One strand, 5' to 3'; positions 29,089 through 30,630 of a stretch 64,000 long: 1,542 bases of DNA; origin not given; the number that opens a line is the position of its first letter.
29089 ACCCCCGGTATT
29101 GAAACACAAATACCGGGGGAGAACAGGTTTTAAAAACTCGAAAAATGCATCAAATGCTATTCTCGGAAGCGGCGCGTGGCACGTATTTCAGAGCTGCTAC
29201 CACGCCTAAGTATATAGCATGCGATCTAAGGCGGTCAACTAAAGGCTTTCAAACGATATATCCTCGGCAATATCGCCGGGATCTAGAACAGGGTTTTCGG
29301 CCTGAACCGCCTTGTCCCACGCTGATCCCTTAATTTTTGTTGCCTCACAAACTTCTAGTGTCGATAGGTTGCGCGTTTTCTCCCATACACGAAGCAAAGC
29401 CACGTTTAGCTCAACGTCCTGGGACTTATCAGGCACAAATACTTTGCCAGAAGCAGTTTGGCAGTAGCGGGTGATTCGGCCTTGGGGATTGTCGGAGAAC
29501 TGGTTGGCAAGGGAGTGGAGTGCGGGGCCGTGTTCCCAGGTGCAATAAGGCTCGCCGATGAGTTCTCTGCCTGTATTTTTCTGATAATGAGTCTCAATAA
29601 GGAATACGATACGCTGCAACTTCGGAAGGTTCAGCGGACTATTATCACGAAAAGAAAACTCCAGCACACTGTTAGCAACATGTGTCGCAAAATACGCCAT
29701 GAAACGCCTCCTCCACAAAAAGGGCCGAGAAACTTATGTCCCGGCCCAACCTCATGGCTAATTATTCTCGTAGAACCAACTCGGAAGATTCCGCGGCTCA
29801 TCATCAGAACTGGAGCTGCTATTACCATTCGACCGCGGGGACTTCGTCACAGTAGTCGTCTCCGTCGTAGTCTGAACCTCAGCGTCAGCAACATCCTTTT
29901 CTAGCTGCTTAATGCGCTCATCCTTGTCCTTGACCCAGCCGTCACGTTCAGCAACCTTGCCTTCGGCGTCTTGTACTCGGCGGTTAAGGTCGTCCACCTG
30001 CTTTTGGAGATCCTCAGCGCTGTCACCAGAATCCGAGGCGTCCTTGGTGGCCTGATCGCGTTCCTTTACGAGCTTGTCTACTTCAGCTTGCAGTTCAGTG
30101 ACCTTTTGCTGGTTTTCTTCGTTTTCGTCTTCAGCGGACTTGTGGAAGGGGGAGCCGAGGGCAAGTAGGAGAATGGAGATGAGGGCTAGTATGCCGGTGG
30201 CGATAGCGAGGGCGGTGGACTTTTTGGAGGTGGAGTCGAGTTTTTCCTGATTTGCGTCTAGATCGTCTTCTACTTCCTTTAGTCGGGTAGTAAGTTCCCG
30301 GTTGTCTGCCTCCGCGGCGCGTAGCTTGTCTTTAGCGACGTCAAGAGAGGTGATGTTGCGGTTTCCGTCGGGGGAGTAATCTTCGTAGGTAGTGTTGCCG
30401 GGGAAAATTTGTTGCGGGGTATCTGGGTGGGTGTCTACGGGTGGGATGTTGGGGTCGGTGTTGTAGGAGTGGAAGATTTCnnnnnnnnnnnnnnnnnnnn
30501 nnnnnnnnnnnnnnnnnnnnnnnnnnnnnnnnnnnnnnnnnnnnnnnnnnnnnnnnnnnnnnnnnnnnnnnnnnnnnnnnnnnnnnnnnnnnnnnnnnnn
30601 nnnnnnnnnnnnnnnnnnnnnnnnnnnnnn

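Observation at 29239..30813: Panacea-domain protein paired with a large low-complexity membrane/coiled-coil protein: candidate atypical toxin-antitoxin (PanT/PanA-like) pair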

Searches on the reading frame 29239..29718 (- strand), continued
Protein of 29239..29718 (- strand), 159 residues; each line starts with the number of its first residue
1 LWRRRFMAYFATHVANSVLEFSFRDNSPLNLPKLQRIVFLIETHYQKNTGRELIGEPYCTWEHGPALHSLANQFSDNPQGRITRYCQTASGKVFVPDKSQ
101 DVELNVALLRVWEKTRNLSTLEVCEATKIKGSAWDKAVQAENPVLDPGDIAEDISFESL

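Call 86: fold_search(model_id=the predicted structure, library=pdb)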
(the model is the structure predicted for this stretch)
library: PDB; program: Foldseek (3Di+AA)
matches with E <= 10: 79; with E <= 0.001: 0
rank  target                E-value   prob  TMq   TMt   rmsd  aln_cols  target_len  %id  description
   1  8hr7_C                1.4e+00  0.05  0.17  0.06  10.1        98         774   17  Structure of RdrA-RdrB complex (released 2023-02-01)
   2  8hr7_K                2.0e+00  0.04  0.19  0.06  10.2       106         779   22  Structure of RdrA-RdrB complex (released 2023-02-01)
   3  5le5_J                2.1e+00  0.06  0.26  0.21  18.0       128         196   14  Native human 20S proteasome at 1.8 Angstrom (released 2016-08-17)
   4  8hr7_M                2.6e+00  0.04  0.19  0.06  10.1       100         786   17  Structure of RdrA-RdrB complex (released 2023-02-01)
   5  8bjs_A                2.6e+00  0.03  0.18  0.09  14.3       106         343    8  Apo KIF20A[55-510] crystal structure (released 2023-10-04)
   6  8hr7_F                2.9e+00  0.02  0.16  0.06  10.2        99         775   19  Structure of RdrA-RdrB complex (released 2023-02-01)
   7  8fnv_D                3.1e+00  0.03  0.19  0.06  10.5        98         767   19  Structure of RdrB from Escherichia coli RADAR defense system (released 2023-02-01)
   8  8fnv_A                3.1e+00  0.03  0.19  0.06  10.5        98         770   19  Structure of RdrB from Escherichia coli RADAR defense system (released 2023-02-01)
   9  5lf6_J                3.2e+00  0.04  0.25  0.20  18.1       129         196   13  Human 20S proteasome complex with Z-LLY-ketoaldehyde at 2.1 Angstrom (released 2016-08-17)
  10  6unm_A                3.2e+00  0.02  0.18  0.08  16.4       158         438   11  CYP3A4 bound to an inhibitor (released 2020-02-05)
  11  8fz5_K                3.4e+00  0.03  0.22  0.18  17.8       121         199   14  The PI31-free Bovine 20S proteasome (released 2023-07-05)
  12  8g6f_E                3.7e+00  0.01  0.19  0.14  20.8       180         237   10  Structure of the Plasmodium falciparum 20S proteasome beta-6 A117D mutant complexed with inhibitor WLW-vs (released 2023-12-20)
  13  4v6b_AB               3.7e+00  0.01  0.15  0.14  15.8       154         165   12  Crystal structure of human ferritin Phe167SerfsX26 mutant. (released 2014-07-09)
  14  3unb_J                3.9e+00  0.02  0.21  0.17  17.8       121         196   12  Mouse constitutive 20S proteasome in complex with PR-957 (released 2012-02-29)
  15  5b7b_A                4.1e+00  0.02  0.16  0.08  13.9       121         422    8  Crystal structure of Nucleoprotein-nucleozin complex (released 2016-07-06)
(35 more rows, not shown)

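Call 96: fold_search(model_id=the predicted structure, library=viral)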
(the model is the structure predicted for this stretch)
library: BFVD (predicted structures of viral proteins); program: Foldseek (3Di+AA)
matches with E <= 10: 75; with E <= 0.001: 3
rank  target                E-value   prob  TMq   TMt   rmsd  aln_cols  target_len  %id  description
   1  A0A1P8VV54            6.8e-07  1.00  0.74  0.77   2.4       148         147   17  (no name in the UniProt tables at hand)
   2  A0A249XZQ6            1.0e-05  1.00  0.72  0.73   3.4       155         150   16  (no name in the UniProt tables at hand)
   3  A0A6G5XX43            1.7e-05  1.00  0.69  0.71   3.9       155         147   11  (no name in the UniProt tables at hand)
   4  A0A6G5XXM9            2.3e-03  1.00  0.65  0.54   5.7       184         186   12  (no name in the UniProt tables at hand)
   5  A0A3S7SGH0            3.3e-03  1.00  0.67  0.63   4.3       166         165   12  (no name in the UniProt tables at hand)
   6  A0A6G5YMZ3            9.3e-03  1.00  0.59  0.58   5.6       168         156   11  (no name in the UniProt tables at hand)
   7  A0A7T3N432            1.3e-02  1.00  0.62  0.61   3.5       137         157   14  Uncharacterized protein [Campylobacter phage F348]
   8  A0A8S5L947            2.3e-02  0.98  0.44  0.51   5.9       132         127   14  Antitoxin SocA-like Panacea domain-containing protein [Siphoviridae sp. ct4T77]
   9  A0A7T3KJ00            3.7e-02  1.00  0.57  0.78   3.0       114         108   14  Uncharacterized protein [Campylobacter phage F374]
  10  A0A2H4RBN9            3.9e-02  0.94  0.46  0.49   5.4       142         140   13  Uncharacterized protein [Sulfolobus ellipsoid virus 1]
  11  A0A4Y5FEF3            6.4e-02  0.99  0.53  0.43   4.1       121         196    9  Uncharacterized protein [Lactobacillus phage 521B]
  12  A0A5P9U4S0            4.4e-01  0.44  0.43  0.44   6.4       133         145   13  (no name in the UniProt tables at hand)
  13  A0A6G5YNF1            4.4e-01  0.07  0.25  0.23  17.0       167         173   14  (no name in the UniProt tables at hand)
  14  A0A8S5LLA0            5.6e-01  0.04  0.18  0.12  14.3       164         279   13  Integrase [Siphoviridae sp. ctKcB20]
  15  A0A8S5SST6            8.0e-01  0.03  0.17  0.10  13.2       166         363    8  Integrase [Siphoviridae sp. ctFgp7]
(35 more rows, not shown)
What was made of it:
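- On Panacea / DUF4065 domain (Pfam PF13274): Foldseek against BFVD gives TM 0.69-0.77 to ~150-aa phage proteins; rank 8, at a lower TM of 0.44-0.51, is named Panacea domain-containing (call 96).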

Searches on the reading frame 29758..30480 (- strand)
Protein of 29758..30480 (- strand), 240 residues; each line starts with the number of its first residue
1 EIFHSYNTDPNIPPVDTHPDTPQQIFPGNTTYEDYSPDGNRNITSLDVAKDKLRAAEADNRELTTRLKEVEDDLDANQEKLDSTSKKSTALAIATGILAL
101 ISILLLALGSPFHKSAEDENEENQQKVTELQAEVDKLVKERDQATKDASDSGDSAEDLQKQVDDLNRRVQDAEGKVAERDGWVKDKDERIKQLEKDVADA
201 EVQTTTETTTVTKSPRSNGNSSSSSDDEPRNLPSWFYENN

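Call 91: find_related_loci(query=window:29758-30480:-, collection=viral_contigs, flank=6000)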
Query window:29758-30480:- (240 aa) in viral_contigs; peptide patterns used: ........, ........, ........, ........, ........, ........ (x = any residue, [..] = any of these).
15 stretches matched a pattern, but none encodes a relative of the query by tblastn (E <= 1e-3).

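Call 97: search_solved_structures(query=window:29758-30480:-, max_evalue=0.01)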
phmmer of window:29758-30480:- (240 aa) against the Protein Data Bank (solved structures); distinct sequences matched with E-value up to 0.01: 4.
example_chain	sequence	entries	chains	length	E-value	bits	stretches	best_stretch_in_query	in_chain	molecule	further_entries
3cmu_A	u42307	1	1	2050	1e-06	32.1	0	174-229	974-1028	Protein recA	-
3cmt_A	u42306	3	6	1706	4.8e-05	26.6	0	174-229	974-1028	Protein recA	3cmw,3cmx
3cmv_A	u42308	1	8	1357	0.00051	23.3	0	174-229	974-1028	Protein recA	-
4lin_A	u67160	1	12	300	0.0015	21.7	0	163-212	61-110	Tail needle protein gp26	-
